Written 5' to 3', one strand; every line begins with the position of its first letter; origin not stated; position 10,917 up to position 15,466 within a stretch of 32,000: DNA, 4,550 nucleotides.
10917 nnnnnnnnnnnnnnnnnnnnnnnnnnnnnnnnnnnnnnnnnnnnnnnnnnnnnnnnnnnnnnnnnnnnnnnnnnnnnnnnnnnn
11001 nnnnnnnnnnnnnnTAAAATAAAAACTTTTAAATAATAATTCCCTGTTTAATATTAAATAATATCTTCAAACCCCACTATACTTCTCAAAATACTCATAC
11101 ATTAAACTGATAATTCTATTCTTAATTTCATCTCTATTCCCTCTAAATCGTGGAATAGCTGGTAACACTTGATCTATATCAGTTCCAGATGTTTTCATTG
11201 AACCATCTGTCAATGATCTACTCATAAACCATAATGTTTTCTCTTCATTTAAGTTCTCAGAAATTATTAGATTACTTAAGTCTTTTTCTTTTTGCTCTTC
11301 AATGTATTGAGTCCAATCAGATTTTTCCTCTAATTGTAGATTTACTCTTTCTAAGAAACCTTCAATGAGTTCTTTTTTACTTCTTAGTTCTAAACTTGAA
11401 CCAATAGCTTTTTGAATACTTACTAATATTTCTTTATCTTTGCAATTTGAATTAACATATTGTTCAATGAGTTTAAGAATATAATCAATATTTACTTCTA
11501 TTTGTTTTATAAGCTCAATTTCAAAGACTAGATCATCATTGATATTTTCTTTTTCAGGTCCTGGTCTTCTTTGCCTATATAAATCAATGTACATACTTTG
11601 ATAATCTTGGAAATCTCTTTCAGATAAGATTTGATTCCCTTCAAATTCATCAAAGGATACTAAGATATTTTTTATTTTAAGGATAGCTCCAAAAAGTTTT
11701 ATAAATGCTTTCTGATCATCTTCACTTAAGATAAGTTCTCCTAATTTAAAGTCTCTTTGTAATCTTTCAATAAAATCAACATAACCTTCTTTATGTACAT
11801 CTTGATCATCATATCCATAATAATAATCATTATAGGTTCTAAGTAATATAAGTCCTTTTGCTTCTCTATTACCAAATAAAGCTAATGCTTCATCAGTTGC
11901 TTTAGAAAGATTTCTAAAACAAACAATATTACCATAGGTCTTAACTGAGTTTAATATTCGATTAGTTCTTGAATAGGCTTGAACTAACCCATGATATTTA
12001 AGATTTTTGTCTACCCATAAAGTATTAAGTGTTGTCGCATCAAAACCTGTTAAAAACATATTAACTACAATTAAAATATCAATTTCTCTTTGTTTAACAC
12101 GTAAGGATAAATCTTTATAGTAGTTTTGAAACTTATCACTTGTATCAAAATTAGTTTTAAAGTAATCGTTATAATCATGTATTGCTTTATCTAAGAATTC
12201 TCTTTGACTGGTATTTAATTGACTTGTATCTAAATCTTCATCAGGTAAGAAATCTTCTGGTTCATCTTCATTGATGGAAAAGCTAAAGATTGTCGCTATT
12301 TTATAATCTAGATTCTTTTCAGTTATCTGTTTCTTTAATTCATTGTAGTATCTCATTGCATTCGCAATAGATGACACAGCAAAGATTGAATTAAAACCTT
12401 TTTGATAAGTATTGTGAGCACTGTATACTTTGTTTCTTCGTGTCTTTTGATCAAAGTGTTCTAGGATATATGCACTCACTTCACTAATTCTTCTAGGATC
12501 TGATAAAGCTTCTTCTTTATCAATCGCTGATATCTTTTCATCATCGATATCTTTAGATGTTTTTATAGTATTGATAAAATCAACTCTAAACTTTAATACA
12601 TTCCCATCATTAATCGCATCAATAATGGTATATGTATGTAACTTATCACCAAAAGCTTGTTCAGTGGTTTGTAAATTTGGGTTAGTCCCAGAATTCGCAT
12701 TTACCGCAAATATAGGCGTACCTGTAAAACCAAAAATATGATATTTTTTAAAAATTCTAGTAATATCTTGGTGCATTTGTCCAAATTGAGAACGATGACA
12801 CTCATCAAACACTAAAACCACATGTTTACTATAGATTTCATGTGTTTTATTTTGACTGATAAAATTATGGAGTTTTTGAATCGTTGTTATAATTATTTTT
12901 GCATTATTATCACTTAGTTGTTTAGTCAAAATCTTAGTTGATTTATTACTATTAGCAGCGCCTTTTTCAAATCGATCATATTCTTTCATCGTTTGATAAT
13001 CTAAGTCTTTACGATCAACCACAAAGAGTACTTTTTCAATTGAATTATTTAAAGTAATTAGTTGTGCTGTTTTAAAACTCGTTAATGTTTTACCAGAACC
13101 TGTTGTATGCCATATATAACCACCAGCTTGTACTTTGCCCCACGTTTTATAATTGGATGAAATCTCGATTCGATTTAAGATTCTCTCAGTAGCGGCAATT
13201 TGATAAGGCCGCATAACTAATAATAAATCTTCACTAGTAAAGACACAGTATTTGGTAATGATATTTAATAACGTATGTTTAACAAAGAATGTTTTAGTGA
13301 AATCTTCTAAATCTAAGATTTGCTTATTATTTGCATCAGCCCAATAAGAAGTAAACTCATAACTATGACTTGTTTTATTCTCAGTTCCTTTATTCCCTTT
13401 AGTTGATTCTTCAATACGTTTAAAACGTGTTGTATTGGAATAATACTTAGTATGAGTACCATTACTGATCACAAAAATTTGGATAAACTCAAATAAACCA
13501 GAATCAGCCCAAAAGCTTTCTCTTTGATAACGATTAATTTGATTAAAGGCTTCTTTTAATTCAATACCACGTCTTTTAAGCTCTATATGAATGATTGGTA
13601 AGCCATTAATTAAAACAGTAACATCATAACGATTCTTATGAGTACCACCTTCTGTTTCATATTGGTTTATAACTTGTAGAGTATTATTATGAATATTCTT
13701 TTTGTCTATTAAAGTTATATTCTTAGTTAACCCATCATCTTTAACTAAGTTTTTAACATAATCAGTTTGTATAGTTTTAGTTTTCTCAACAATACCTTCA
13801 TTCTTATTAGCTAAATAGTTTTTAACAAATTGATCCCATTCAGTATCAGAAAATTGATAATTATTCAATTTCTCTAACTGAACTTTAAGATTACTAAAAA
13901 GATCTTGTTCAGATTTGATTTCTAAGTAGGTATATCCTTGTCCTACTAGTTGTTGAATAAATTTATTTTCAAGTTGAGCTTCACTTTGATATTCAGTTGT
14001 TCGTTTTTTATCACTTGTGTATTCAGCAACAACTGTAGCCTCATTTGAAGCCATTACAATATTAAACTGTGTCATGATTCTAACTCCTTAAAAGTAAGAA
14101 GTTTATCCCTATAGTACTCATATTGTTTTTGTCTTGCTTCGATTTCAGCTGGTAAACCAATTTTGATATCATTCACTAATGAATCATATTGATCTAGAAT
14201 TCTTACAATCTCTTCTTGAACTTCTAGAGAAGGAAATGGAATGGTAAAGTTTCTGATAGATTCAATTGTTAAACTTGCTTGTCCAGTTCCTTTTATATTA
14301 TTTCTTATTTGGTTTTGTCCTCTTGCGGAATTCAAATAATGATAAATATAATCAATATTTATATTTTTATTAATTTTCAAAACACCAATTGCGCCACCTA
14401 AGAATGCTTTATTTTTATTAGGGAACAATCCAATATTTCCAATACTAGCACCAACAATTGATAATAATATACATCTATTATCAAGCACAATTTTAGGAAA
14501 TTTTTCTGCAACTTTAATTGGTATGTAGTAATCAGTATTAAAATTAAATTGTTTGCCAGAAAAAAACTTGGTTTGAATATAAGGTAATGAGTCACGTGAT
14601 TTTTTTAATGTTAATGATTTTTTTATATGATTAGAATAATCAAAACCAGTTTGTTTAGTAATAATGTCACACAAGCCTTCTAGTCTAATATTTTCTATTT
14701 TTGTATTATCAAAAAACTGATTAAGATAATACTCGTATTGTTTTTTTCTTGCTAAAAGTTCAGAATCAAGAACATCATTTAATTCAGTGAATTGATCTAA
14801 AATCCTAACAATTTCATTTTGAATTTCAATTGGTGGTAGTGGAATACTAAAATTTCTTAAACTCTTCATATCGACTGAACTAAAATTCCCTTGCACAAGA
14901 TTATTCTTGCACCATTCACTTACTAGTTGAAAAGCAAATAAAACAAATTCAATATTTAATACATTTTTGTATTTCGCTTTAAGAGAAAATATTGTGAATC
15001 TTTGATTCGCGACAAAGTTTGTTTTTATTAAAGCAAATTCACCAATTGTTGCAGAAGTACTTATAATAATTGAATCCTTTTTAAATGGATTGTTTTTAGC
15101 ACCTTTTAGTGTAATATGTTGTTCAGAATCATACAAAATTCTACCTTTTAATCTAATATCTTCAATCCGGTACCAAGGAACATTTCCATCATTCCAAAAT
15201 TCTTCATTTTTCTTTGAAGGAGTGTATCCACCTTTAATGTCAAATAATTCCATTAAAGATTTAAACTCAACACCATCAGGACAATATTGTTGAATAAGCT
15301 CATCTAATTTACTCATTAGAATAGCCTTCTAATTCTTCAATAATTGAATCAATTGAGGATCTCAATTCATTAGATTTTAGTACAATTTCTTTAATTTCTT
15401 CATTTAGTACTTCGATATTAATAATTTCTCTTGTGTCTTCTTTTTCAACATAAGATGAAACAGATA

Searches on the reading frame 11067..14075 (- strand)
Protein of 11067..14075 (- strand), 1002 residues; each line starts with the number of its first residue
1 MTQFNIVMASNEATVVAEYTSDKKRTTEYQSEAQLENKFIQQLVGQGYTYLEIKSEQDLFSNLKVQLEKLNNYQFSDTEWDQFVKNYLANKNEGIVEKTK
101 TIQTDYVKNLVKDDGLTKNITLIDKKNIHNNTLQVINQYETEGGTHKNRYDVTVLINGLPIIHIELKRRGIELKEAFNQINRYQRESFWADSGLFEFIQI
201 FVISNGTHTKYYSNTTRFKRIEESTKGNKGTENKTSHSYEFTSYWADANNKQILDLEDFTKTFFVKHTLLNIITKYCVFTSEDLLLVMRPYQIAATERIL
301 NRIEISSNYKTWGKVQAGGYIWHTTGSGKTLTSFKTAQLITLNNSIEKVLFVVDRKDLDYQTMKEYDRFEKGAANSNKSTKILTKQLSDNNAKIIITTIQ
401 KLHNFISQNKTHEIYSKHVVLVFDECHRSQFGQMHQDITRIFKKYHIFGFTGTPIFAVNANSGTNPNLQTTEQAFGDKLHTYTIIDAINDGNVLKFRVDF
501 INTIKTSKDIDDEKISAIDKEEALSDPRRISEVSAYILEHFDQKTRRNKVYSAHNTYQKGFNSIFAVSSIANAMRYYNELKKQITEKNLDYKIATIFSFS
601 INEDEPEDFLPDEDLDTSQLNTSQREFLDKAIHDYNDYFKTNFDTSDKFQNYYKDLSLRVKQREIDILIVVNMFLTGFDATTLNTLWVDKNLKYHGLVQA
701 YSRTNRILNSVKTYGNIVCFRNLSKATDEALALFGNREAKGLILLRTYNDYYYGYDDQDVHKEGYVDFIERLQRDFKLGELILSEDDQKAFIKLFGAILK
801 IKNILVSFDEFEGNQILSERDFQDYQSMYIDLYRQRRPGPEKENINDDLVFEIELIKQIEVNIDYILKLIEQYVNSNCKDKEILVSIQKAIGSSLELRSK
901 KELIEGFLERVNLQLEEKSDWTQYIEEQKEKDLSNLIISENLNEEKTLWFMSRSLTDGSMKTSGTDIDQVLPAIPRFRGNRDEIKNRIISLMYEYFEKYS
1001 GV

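Call 11: search_protein_families(library=pfam, proteins=[window:11067-14075:-], max_evalue=0.001)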
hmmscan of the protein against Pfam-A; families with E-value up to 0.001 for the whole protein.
window:11067-14075:- (1002 aa): 6 families
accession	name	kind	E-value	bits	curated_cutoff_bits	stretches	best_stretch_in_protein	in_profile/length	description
PF22679.2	T1R_D3-like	-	2.9e-60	203.7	27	1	559-722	1-158/158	Type I restriction enzyme subunit R domain 3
PF18766.7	SWI2_SNF2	-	2.4e-56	191.3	26.7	1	291-516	1-209/221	SWI2/SNF2 ATPase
PF12008.13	EcoR124_C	-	4.8e-56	190.7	23.1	1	743-999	1-260/260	Type I restriction and modification enzyme - subunit R C terminal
PF04313.20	HSDR_N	-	1.6e-47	162.4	25.1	1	29-219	1-197/198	Type I restriction enzyme R protein N terminus (HSDR_N)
PF04851.21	ResIII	-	4.6e-41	140.9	22.5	1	287-455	3-163/164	Type III restriction enzyme, res subunit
PF00270.35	DEAD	-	4.4e-12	46.5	26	1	324-455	22-161/167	DEAD/DEAH box helicase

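Call 26: search_protein_families(library=padloc, proteins=[window:11067-14075:-], max_evalue=0.01)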
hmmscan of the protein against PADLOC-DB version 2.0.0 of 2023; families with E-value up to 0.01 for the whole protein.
window:11067-14075:- (1002 aa): 8 families
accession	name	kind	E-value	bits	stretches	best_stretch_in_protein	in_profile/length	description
PDLC03048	REase_I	-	0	1151.3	1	29-1000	3-970/976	Type I restriction enzyme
PDLC03043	REase_I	-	8.4e-90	299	1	8-307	9-292/313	Type I restriction enzyme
PDLC03045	REase_I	-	3.3e-67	225.3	1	133-722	119-685/995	Type I restriction enzyme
PDLC03046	REase_I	-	6.2e-61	204.5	1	31-736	4-747/1025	Type I restriction enzyme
PDLC03040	REase_I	-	2.5e-46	156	1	31-743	6-702/1029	Type I restriction enzyme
PDLC03044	REase_I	-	2.6e-40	136.3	1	118-733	104-699/1034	Type I restriction enzyme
PDLC03041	REase_I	-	1.9e-31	107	1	89-732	90-742/1099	Type I restriction enzyme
PDLC02707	PbeA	-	1.2e-12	45.3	1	205-496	159-450/672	PbeA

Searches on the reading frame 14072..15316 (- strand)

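Call 11: search_protein_families(library=pfam, proteins=[window:14072-15316:-], max_evalue=0.001)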
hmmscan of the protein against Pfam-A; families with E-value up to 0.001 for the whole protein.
window:14072-15316:- (414 aa): 1 family
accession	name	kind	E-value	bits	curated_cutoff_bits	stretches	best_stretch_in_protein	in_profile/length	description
PF01420.25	Methylase_S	-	3e-52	177.7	22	2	13-181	1-157/168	Type I restriction modification DNA specificity domain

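Call 26: search_protein_families(library=padloc, proteins=[window:14072-15316:-], max_evalue=0.01)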
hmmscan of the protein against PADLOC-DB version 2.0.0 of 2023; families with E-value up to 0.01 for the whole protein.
window:14072-15316:- (414 aa): 117 families (the best 25 are shown)
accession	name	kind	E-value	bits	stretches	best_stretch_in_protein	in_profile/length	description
PDLC03077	Specificity_I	-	5e-102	340.6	1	1-409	1-409/417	Type I specificity subunit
PDLC03144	Specificity_I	-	2.1e-96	321.8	1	1-414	1-388/388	Type I specificity subunit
PDLC03057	Specificity_I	-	1.8e-71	239.1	2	145-411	148-405/407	Type I specificity subunit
PDLC03126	Specificity_I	-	3.3e-65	219.2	2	1-205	1-207/690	Type I specificity subunit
PDLC04137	mad5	-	1.8e-52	176.9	2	15-198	2-184/392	mads_5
PDLC03068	Specificity_I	-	5.3e-46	155.5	2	210-399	7-187/403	Type I specificity subunit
PDLC03090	Specificity_I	-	5e-43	145.9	2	12-178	233-399/434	Type I specificity subunit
PDLC03111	Specificity_I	-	1.7e-41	140.4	2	286-412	73-198/207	Type I specificity subunit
PDLC03100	Specificity_I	-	2.4e-38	130.6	2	150-384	138-369/392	Type I specificity subunit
PDLC03099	Specificity_I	-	2.2e-37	127.2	3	13-187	198-371/405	Type I specificity subunit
PDLC03119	Specificity_I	-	2.2e-37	126.8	2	20-177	7-163/393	Type I specificity subunit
PDLC03098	Specificity_I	-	4.3e-36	123.2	2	231-383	48-198/443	Type I specificity subunit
PDLC03162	Specificity_I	-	8.3e-35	118.4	2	20-186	221-390/431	Type I specificity subunit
PDLC03168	Specificity_I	-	1e-34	118.8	2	237-381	26-169/459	Type I specificity subunit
PDLC03179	Specificity_I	-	3.3e-34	116.8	2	222-389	405-570/589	Type I specificity subunit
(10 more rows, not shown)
